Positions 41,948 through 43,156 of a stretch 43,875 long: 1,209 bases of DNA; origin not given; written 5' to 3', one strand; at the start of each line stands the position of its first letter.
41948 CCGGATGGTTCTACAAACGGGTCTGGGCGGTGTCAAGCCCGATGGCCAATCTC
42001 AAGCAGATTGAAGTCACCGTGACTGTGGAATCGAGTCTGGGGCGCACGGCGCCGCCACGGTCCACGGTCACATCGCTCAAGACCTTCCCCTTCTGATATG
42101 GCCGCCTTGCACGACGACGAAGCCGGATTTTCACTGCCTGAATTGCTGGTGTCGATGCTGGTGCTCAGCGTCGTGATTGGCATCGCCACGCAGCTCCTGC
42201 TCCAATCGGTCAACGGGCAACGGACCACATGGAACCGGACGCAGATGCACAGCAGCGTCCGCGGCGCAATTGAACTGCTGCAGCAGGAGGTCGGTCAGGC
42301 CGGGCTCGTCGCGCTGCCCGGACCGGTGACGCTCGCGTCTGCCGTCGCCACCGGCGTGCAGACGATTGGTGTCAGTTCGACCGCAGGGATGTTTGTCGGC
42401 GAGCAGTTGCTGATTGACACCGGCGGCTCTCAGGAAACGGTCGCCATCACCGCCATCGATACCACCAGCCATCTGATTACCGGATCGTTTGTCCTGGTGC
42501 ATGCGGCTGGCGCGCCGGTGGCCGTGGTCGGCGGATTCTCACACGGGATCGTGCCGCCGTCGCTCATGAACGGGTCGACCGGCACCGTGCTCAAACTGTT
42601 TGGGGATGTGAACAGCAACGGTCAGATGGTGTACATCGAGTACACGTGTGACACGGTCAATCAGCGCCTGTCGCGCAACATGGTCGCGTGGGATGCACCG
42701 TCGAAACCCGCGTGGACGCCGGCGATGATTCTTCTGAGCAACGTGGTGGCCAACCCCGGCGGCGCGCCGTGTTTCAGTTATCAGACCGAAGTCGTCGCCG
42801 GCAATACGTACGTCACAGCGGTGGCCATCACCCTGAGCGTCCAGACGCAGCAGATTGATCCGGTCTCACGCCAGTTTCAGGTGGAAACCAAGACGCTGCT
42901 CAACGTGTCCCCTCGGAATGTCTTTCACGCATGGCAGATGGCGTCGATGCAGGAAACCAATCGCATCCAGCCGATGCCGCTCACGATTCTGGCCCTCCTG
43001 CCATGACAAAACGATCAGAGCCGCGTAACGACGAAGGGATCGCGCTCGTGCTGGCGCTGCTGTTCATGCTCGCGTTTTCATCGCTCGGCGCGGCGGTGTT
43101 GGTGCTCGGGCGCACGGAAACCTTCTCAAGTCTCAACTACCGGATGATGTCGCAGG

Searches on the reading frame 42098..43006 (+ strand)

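Call 45: search_protein_families(library=pfam, proteins=[window:42098-43006:+], max_evalue=0.00001)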
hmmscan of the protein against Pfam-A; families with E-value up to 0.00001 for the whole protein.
window:42098-43006:+ (302 aa): 1 family
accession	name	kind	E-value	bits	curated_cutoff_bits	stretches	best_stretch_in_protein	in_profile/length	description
PF07963.17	N_methyl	-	4.8e-06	26.4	21.2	0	8-30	4-26/27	Prokaryotic N-terminal methylation motif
